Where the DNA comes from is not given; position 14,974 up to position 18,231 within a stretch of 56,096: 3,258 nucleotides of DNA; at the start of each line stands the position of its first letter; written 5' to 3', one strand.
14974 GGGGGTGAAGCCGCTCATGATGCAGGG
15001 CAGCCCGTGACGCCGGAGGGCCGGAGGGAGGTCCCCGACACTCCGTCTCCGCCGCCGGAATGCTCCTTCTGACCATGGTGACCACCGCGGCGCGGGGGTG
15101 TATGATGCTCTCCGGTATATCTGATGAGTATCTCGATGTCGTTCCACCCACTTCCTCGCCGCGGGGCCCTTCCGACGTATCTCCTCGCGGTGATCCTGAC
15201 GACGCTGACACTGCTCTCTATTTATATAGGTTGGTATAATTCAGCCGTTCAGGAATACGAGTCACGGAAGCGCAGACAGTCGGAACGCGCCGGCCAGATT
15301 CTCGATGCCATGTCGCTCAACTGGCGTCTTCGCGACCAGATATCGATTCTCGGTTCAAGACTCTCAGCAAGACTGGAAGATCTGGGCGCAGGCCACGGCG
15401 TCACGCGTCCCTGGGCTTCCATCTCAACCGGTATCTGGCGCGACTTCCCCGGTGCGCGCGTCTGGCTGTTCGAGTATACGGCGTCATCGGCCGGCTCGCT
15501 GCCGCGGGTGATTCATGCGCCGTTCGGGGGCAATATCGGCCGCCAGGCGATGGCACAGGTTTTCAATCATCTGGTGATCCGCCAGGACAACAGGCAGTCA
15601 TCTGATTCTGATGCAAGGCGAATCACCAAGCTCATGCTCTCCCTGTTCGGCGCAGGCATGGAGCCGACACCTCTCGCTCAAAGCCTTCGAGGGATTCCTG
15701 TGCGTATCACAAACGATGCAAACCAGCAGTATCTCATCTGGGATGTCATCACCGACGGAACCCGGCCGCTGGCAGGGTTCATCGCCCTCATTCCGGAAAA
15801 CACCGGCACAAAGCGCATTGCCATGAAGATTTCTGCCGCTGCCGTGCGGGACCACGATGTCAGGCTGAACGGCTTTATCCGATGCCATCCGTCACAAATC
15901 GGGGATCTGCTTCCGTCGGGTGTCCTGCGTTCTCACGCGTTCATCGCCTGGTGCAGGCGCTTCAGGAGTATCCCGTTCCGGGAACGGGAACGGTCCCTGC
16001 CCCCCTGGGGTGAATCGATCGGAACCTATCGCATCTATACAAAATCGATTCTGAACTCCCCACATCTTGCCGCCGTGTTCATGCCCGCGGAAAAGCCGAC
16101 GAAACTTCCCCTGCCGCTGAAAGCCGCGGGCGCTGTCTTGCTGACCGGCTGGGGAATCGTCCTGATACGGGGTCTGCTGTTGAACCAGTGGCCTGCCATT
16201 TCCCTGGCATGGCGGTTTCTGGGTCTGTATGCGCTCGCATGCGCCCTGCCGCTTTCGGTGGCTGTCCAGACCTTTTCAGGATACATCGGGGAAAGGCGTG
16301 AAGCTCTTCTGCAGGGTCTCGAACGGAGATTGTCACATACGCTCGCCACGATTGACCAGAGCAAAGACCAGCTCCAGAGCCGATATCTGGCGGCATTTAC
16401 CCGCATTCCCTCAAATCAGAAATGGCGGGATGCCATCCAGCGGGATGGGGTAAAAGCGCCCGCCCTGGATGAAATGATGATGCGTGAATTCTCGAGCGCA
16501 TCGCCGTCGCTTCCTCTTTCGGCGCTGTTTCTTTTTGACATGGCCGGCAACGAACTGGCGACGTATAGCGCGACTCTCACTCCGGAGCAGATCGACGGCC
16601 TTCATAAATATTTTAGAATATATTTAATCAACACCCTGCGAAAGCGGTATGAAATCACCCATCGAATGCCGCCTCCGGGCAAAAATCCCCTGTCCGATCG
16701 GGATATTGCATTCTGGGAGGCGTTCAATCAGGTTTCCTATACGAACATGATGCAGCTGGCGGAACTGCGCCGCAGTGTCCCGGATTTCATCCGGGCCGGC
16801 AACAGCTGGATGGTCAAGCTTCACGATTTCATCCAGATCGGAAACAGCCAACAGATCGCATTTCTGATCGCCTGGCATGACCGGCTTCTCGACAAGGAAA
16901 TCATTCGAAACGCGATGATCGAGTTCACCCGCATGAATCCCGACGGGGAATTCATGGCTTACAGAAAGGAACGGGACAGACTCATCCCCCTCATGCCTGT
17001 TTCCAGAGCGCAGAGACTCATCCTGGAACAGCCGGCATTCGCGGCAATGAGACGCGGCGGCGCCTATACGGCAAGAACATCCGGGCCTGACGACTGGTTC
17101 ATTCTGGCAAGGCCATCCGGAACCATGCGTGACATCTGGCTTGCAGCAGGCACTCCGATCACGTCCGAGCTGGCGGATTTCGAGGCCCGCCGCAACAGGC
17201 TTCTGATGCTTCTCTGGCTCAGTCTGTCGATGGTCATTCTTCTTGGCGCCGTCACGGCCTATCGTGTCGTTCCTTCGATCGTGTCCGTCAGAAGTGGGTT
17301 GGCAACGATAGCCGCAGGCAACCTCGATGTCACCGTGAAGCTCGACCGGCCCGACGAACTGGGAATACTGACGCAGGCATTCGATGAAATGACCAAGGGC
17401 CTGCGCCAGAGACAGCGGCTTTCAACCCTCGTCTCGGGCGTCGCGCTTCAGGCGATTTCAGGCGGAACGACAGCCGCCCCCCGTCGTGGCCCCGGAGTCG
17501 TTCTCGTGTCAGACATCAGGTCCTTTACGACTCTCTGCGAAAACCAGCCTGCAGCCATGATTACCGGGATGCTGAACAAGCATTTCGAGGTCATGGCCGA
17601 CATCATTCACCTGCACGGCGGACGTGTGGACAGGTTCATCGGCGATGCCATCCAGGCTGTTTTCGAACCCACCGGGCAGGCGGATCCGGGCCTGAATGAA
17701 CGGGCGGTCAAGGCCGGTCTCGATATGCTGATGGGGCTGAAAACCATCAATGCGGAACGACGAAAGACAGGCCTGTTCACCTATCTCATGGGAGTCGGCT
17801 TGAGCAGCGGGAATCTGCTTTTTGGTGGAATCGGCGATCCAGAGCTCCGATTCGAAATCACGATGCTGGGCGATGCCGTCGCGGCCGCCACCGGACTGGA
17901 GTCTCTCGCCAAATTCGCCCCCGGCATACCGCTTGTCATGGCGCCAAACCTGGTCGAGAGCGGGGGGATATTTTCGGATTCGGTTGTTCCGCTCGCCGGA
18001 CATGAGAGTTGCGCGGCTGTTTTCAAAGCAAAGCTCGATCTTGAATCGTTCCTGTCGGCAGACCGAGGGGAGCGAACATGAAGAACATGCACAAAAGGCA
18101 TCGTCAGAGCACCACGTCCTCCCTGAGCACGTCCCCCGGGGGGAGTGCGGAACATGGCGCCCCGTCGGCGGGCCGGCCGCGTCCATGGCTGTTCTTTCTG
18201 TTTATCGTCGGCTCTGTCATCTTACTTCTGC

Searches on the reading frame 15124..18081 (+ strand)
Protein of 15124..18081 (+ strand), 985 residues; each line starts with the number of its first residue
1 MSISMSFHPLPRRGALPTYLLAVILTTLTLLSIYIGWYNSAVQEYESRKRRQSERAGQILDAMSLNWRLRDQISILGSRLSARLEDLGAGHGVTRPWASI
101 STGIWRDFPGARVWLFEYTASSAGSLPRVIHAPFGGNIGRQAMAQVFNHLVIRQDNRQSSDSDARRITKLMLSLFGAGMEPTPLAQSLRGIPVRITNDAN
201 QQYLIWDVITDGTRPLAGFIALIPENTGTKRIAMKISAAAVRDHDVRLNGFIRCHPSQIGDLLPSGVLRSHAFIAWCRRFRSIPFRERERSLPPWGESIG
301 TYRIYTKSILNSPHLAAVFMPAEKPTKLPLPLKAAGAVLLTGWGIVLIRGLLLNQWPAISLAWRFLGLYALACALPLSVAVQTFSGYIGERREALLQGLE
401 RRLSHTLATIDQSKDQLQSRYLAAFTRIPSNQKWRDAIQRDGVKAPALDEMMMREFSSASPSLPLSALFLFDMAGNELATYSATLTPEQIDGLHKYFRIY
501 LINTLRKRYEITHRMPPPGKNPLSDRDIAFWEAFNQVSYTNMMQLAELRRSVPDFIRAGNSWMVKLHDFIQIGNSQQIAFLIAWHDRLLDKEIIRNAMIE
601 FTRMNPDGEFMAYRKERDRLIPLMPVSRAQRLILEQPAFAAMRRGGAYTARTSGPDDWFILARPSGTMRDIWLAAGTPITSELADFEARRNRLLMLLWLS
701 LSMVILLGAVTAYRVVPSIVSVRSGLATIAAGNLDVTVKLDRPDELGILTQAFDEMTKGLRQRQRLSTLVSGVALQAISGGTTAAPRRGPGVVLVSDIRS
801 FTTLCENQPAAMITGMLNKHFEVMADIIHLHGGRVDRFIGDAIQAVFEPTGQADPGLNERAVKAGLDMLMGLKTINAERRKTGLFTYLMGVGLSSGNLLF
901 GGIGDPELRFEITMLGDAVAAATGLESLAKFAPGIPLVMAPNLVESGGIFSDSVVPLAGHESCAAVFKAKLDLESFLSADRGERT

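Call 15: search_protein_families(library=pfam, proteins=[window:15124-18081:+], max_evalue=0.00001)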
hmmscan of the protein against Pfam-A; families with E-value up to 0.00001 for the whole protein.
window:15124-18081:+ (985 aa): 2 families
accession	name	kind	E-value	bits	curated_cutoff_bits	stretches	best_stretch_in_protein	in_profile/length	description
PF00211.25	Guanylate_cyc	-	4e-09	36.7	21.9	1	793-930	11-141/183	Adenylate and Guanylate cyclase catalytic domain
PF00672.30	HAMP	-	1.6e-08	35.1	25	1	721-762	12-53/53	HAMP domain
